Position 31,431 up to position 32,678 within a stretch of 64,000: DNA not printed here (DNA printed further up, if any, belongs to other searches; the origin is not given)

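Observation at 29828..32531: Overlapping pair of paralogous genes with EndoIII-like iron-sulfur C-termini, one fused to prenyltransferase/terpene-cyclase-type repeats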

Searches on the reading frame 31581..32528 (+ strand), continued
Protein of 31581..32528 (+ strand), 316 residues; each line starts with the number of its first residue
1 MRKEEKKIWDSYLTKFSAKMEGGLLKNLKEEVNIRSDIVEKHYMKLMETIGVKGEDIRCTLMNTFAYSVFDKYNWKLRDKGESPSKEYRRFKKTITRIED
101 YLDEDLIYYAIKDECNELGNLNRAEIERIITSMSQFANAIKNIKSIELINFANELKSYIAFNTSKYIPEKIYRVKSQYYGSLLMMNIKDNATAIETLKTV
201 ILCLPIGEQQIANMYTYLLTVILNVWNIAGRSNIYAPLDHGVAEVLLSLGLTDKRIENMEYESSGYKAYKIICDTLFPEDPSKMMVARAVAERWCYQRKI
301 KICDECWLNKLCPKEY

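Call 58: find_encoding_contigs(protein=P0028, flank=8000, max_places=1)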
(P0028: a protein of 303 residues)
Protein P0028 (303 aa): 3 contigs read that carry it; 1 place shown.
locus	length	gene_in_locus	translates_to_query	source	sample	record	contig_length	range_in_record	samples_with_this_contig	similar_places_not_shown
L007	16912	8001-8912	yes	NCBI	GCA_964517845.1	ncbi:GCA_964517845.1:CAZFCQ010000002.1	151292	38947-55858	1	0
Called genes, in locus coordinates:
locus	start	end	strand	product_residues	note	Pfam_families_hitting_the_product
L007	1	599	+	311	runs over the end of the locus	PF02729:OTCace_N, PF00185:OTCace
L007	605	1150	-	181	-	PF01862:PvlArgDC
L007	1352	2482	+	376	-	PF01841:Transglut_core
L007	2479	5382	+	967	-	PF02687:FtsX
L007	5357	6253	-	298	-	PF14397:ATPgrasp_ST (faint), PF02655:ATP-grasp_3, PF08443:RimK, PF02955:GSH-S_ATP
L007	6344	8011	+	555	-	-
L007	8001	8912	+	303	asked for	-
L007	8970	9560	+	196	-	PF00347:Ribosomal_L6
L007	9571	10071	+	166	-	-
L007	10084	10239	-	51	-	PF01020:Ribosomal_L40e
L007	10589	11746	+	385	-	PF13620:CarboxypepD_reg (faint), PF17802:SpaA (faint)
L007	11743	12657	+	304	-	-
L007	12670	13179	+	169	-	PF01047:MarR (weak), PF01978:TrmB (weak), PF12802:MarR_2 (weak), PF12840:HTH_20 (weak), PF13404:HTH_AsnC-type, PF13412:HTH_24, PF25212:HVO_A0114 (weak), PF01037:AsnC_trans_reg, +2 more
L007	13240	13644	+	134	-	PF01894:YjbQ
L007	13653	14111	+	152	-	PF27217:AF_0155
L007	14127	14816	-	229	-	PF00730:HhH-GPD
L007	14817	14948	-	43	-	-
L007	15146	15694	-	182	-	-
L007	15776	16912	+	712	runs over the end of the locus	PF00496:SBP_bac_5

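Call 59: find_encoding_contigs(protein=P0044, flank=8000, max_places=1)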
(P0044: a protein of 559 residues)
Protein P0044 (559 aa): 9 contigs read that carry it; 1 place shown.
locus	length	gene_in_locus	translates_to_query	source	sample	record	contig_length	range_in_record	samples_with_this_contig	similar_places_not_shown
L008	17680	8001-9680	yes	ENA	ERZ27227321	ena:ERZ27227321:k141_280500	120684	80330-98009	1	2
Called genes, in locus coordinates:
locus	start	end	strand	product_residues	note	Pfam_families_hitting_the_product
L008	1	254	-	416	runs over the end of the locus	PF00009:GTP_EFTU, PF03144:GTP_EFTU_D2 (weak), PF09173:eIF2_C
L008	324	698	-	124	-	PF01092:Ribosomal_S6e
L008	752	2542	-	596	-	PF00009:GTP_EFTU, PF01926:MMR_HSR1 (faint), PF03144:GTP_EFTU_D2, PF11987:IF-2, PF14578:GTP_EFTU_D4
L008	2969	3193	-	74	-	-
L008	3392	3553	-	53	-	-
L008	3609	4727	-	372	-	PF07431:DUF1512, PF23542:DUF1512_C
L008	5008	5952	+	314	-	-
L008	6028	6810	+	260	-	-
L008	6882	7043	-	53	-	-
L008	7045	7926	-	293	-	PF14397:ATPgrasp_ST (faint), PF02655:ATP-grasp_3, PF08443:RimK, PF02955:GSH-S_ATP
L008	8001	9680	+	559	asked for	-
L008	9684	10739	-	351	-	-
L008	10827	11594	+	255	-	PF06745:ATPase, PF13481:AAA_25 (weak), PF23442:DUF7125 (faint)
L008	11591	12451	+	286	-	PF03602:Cons_hypoth95, PF05175:MTS (weak), PF01564:Spermine_synth (faint)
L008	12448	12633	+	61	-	-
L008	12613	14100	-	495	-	-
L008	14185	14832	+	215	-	-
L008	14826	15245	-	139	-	-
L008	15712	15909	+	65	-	-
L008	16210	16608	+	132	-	-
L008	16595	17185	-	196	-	PF01381:HTH_3, PF12844:HTH_19, PF13443:HTH_26 (weak), PF13560:HTH_31, PF00571:CBS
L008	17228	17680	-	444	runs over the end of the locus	PF00202:Aminotran_3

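Call 60: find_encoding_contigs(protein=P0076, flank=8000, max_places=1)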
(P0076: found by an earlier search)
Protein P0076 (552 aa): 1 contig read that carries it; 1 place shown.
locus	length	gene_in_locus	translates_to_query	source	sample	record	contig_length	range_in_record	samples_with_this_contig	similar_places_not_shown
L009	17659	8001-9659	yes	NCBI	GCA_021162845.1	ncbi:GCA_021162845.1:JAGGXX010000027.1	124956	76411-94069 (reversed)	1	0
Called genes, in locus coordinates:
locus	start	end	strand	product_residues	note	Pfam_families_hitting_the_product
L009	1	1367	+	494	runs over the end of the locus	PF00361:Proton_antipo_M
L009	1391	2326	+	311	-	PF02729:OTCace_N, PF00185:OTCace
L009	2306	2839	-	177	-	PF01862:PvlArgDC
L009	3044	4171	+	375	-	PF01841:Transglut_core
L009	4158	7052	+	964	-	PF02687:FtsX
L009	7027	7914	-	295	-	PF14397:ATPgrasp_ST (faint), PF02655:ATP-grasp_3, PF08443:RimK, PF02955:GSH-S_ATP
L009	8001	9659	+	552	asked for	-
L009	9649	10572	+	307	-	-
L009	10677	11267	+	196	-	PF00347:Ribosomal_L6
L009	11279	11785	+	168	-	-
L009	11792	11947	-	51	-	PF01020:Ribosomal_L40e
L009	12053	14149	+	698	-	PF02369:Big_1 (faint), PF11974:bMG3 (faint), PF13620:CarboxypepD_reg (faint), PF13715:CarbopepD_reg_2 (faint), PF17210:SdrD_B (faint), PF17802:SpaA (faint)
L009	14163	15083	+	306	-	-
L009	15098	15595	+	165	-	PF01047:MarR (weak), PF13404:HTH_AsnC-type, PF13412:HTH_24, PF01037:AsnC_trans_reg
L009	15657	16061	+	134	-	PF01894:YjbQ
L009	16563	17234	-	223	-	PF00730:HhH-GPD, PF10576:EndIII_4Fe-2S (faint)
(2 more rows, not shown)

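Call 68: search_protein_families(library=ncbifam, proteins=[L007:5357-6250:-, L005:11853-12761:-, L008:7045-7923:-, L005:14690-15445:+, L008:9684-10736:-, L005:9083-9889:+, L008:6028-6807:+], max_evalue=0.001)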
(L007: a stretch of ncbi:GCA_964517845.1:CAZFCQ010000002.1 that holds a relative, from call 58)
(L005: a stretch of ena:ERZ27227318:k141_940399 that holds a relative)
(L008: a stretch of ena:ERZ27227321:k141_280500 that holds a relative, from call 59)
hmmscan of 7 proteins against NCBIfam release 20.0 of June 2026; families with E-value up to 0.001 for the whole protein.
L007:5357-6250:- (297 aa): 27 families (the best 25 are shown)
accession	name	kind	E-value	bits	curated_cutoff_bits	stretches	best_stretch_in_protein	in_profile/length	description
NF040720.1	MptN_Meth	equivalog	5.5e-64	216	350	1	11-286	10-290/291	tetrahydromethanopterin:alpha-L-glutamate ligase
TIGR00768.1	rimK_fam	subfamily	7.5e-61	205.9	143.4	1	2-285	2-275/276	RimK family alpha-L-glutamate ligase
TIGR02144.1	LysX_arch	equivalog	1.2e-45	155.9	275.6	1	75-289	58-278/281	lysine biosynthesis protein LysX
NF007764.0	PRK10446.1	equivalog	7.8e-29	100.9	331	1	17-289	17-289/300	30S ribosomal protein S6--L-glutamate ligase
TIGR04356.1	grasp_GAK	hypoth_equivalog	3e-22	79.1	300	1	75-287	70-284/287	GAK system ATP-grasp enzyme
TIGR04443.1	F420_CofF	equivalog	2e-21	76.3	300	1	79-288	67-280/283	coenzyme gamma-F420-2:alpha-L-glutamate ligase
NF003573.0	PRK05246.1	equivalog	1.5e-17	63.4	272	1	89-279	110-302/316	glutathione synthase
TIGR01380.1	glut_syn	equivalog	7.7e-17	61.3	299.05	1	39-286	60-308/312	glutathione synthase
NF009110.0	PRK12458.1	subfamily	4.5e-15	55.5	408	1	91-283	123-324/349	glutathione synthetase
TIGR02068.2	cya_phycin_syn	equivalog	1e-11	43.7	850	1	100-207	210-317/862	cyanophycin synthetase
NF009402.0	PRK12767.1-1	equivalog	2.6e-11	42.9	218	1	87-262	99-273/329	carbamoyl phosphate synthase-like protein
NF010623.0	PRK14016.1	subfamily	2.1e-10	39.4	877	1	99-206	210-317/871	cyanophycin synthetase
TIGR04185.1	ATPgraspMvdC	equivalog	5e-10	39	425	1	82-268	103-298/318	MvdC family ATP-grasp ribosomal peptide maturase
TIGR03103.1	trio_acet_GNAT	equivalog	3.9e-09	35.6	569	1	97-205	291-398/547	N-acetylglutaminylglutamine synthetase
TIGR04187.1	GRASP_SAV_5884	subfamily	4e-09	36.1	350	1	96-275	116-300/312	ATP-grasp ribosomal peptide maturase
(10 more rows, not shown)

L005:11853-12761:- (302 aa): 16 families
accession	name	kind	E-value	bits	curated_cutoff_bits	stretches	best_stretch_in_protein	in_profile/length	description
NF040720.1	MptN_Meth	equivalog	4.7e-60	203.1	350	1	25-294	16-288/291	tetrahydromethanopterin:alpha-L-glutamate ligase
TIGR00768.1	rimK_fam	subfamily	2.8e-56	190.9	143.4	1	22-293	12-273/276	RimK family alpha-L-glutamate ligase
TIGR02144.1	LysX_arch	equivalog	7.5e-48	163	275.6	1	24-301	13-280/281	lysine biosynthesis protein LysX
NF007764.0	PRK10446.1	equivalog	1.4e-29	103.4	331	1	73-293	65-283/300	30S ribosomal protein S6--L-glutamate ligase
TIGR04356.1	grasp_GAK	hypoth_equivalog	8.7e-26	90.7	300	1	22-300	12-287/287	GAK system ATP-grasp enzyme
TIGR04443.1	F420_CofF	equivalog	3.6e-24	85.3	300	1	86-298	67-280/283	coenzyme gamma-F420-2:alpha-L-glutamate ligase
NF003573.0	PRK05246.1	equivalog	1.9e-12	46.6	272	1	81-292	94-305/316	glutathione synthase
TIGR01380.1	glut_syn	equivalog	9.8e-12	44.5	299.05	1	81-293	93-305/312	glutathione synthase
NF009110.0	PRK12458.1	subfamily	1.7e-10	40.4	408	1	85-272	107-301/349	glutathione synthetase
TIGR04187.1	GRASP_SAV_5884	subfamily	1.8e-08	34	350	1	97-293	109-308/312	ATP-grasp ribosomal peptide maturase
NF009402.0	PRK12767.1-1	equivalog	4.1e-08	32.4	218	1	92-197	95-198/329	carbamoyl phosphate synthase-like protein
NF038074.1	fam_STM4014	hypoth_equivalog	2e-07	30.7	175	0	84-162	85-170/349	STM4014 family protein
TIGR02068.2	cya_phycin_syn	equivalog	1.3e-06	26.7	850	1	110-215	212-315/862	cyanophycin synthetase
TIGR02291.1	rimK_rel_E_lig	hypoth_equivalog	3.2e-06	26.4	314.2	0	197-235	157-197/317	alpha-L-glutamate ligase-like protein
TIGR04185.1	ATPgraspMvdC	equivalog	4e-05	22.9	425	1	98-294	110-314/318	MvdC family ATP-grasp ribosomal peptide maturase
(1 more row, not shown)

L008:7045-7923:- (292 aa): 19 families
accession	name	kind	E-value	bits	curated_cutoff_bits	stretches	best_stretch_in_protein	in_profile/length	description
NF040720.1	MptN_Meth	equivalog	2.3e-69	233.7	350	1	16-286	15-290/291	tetrahydromethanopterin:alpha-L-glutamate ligase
TIGR00768.1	rimK_fam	subfamily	2.2e-61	207.7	143.4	1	15-286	13-276/276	RimK family alpha-L-glutamate ligase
TIGR02144.1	LysX_arch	equivalog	5.4e-51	173.3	275.6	1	78-291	63-280/281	lysine biosynthesis protein LysX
TIGR04356.1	grasp_GAK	hypoth_equivalog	9.6e-36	123.3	300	1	14-288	12-285/287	GAK system ATP-grasp enzyme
NF007764.0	PRK10446.1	equivalog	8.9e-34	117.1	331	1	14-291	14-291/300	30S ribosomal protein S6--L-glutamate ligase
NF003573.0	PRK05246.1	equivalog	1.4e-19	70.1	272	1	85-291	107-314/316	glutathione synthase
TIGR01380.1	glut_syn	equivalog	6e-19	68.2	299.05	1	82-289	103-311/312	glutathione synthase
TIGR04443.1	F420_CofF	equivalog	9.3e-14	51.1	300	1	82-269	72-262/283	coenzyme gamma-F420-2:alpha-L-glutamate ligase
TIGR02068.2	cya_phycin_syn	equivalog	6.5e-13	47.6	850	1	100-206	211-317/862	cyanophycin synthetase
NF009110.0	PRK12458.1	subfamily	1.1e-11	44.3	408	1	55-262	85-301/349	glutathione synthetase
TIGR04187.1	GRASP_SAV_5884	subfamily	2.2e-11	43.6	350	1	87-276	108-301/312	ATP-grasp ribosomal peptide maturase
NF010623.0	PRK14016.1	subfamily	3.9e-10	38.5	877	1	100-204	212-316/871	cyanophycin synthetase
NF009402.0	PRK12767.1-1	equivalog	8.5e-08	31.4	218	1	88-184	101-196/329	carbamoyl phosphate synthase-like protein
NF002688.0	PRK02471.1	equivalog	6.3e-07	28.1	425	1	97-206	484-596/756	bifunctional glutamate--cysteine ligase GshA/glutathione synthetase GshB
NF038074.1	fam_STM4014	hypoth_equivalog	3e-06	26.8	175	0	72-151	88-170/349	STM4014 family protein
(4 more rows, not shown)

L005:14690-15445:+ (252 aa): 12 families
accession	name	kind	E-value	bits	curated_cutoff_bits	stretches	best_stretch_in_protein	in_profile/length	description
TIGR03877.1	thermo_KaiC_1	hypoth_equivalog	1.4e-132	440.5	307.25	1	3-239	1-237/238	KaiC domain-containing protein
TIGR03881.1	KaiC_arch_4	hypoth_equivalog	5e-52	176.9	247.8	1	4-235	1-229/231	KaiC domain-containing protein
NF006799.0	PRK09302.1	equivalog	5.2e-41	140.8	408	1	3-234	10-238/515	circadian clock protein KaiC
TIGR03880.1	KaiC_arch_3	hypoth_equivalog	8.3e-34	117.1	249.45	1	9-235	1-218/224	KaiC domain-containing protein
TIGR02655.1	circ_KaiC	equivalog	5.3e-33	114.4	546.25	1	5-235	2-229/484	circadian clock protein KaiC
TIGR03878.1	thermo_KaiC_2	hypoth_equivalog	3.9e-17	62.4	232.2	1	19-208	31-215/259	KaiC domain-containing protein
NF004723.0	PRK06067.1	subfamily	1.3e-16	60.9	194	1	6-216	16-215/243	flagellar accessory protein FlaH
NF052589.1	ArlH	equivalog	1.3e-15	57.7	215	1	13-235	9-224/229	archaellum protein ArlH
TIGR00416.1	sms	equivalog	4.1e-06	25.8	403.05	1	4-162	74-203/454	DNA repair protein RadA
NF006320.0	PRK08533.1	equivalog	2.2e-05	24.2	215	0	13-47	13-47/230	flagellar accessory protein FlaH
TIGR02237.1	recomb_radB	equivalog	2.8e-05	24.1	172.4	0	123-232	91-209/210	DNA repair and recombination protein RadB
NF004629.0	PRK05973.1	equivalog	0.00087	18.4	156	0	25-93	65-133/237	DNA helicase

L008:9684-10736:- (350 aa): 1 family
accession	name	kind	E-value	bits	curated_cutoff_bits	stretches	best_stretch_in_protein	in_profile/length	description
NF052223.1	ActylOrnDeactShew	equivalog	0.00088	18.6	400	0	40-69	60-89/269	N-acetyl-ornithine deacetylase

L005:9083-9889:+ (269 aa): 0 families

L008:6028-6807:+ (260 aa): 0 families

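Call 70: search_protein_families(library=pfam, proteins=[P0028, P0035, P0042, P0034, P0031, P0033, P0037, P0029, P0027, P0043], max_evalue=1)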
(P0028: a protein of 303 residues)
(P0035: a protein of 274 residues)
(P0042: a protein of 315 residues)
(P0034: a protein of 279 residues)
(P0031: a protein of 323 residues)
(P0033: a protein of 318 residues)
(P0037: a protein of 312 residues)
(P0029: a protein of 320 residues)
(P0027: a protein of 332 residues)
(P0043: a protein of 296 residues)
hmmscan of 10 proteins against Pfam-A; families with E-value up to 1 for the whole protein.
P0028 (303 aa): 1 family
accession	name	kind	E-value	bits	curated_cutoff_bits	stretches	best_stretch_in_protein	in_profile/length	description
PF09674.15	DUF2400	-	0.004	17.7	25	1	209-267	160-214/225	Protein of unknown function (DUF2400)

P0035 (274 aa): 1 family
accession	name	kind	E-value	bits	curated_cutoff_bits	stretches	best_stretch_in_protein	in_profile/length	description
PF11441.14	MxiM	-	0.15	12.8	25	1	77-106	70-99/115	Pilot protein MxiM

P0042 (315 aa): 1 family
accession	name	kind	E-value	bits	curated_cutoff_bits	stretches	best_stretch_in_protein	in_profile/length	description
PF09674.15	DUF2400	-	0.0076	16.8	25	1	221-282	159-215/225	Protein of unknown function (DUF2400)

P0034 (279 aa): 0 families

P0031 (323 aa): 1 family
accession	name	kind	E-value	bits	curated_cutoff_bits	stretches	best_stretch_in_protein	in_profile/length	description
PF10576.14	EndIII_4Fe-2S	-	0.035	14.8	20.5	1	302-318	1-17/17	Iron-sulfur binding domain of endonuclease III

P0033 (318 aa): 0 families

P0037 (312 aa): 0 families

P0029 (320 aa): 3 families
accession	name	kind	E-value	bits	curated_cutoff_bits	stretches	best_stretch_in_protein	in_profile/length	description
PF09674.15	DUF2400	-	0.013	16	25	1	136-258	79-195/225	Protein of unknown function (DUF2400)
PF11981.13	DUF3482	-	0.1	12.4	29.2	1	116-193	32-109/293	Domain of unknown function (DUF3482)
PF10576.14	EndIII_4Fe-2S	-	0.83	10.5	20.5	0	299-309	7-17/17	Iron-sulfur binding domain of endonuclease III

P0027 (332 aa): 0 families

P0043 (296 aa): 0 families

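Call 74: find_related_loci(query=A4, collection=genome_contigs, flank=6000)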
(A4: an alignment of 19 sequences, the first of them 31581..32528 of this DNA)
Query A4 (316 aa) in genome_contigs; peptide patterns used: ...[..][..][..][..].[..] (x = any residue, [..] = any of these).
75 stretches matched a pattern; 8 encode a relative of the query (tblastn E <= 1e-3); 7 distinct loci.
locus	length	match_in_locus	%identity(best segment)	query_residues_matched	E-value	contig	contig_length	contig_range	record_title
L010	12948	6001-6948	88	1-316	0e+0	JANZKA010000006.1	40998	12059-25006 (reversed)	MAG: Candidatus Culexarchaeum nevadense isolate GBS-70-058 Ga0197143_1000515, whole genome shotgun sequence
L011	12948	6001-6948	67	1-316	5e-153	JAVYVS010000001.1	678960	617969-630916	MAG: Candidatus Methanomethylicia archaeon isolate DRTY-2_202007_bins_12 DRTY-2_202007_bins_12_scaffold_1, whole genome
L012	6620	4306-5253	65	1-316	5e-147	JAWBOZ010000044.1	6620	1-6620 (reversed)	MAG: Candidatus Methanomethylicia archaeon isolate HHBFW-2_201803_bins_56 HHBFW-2_201803_bins_56_scaffold_44, whole geno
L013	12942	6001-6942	51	3-316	1e-104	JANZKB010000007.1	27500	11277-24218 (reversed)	MAG: Candidatus Culexmicrobium thermophilum isolate GB-1845-036 Ga0190361_1000165, whole genome shotgun sequence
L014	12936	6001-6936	46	5-316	1e-103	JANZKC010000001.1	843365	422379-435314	MAG: Candidatus Culexmicrobium cathedralense isolate GB-1867-005 Ga0190363_1000001, whole genome shotgun sequence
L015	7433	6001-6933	48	5-316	7e-102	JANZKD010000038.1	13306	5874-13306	MAG: Candidatus Culexmicrobium profundum isolate GB-1867-035 Ga0190363_1001603, whole genome shotgun sequence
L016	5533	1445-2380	46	5-316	3e-101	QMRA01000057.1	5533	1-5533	MAG: Candidatus Methanomethylicota archaeon isolate B20_G2 B20_Guay2_scaffold_09266, whole genome shotgun sequence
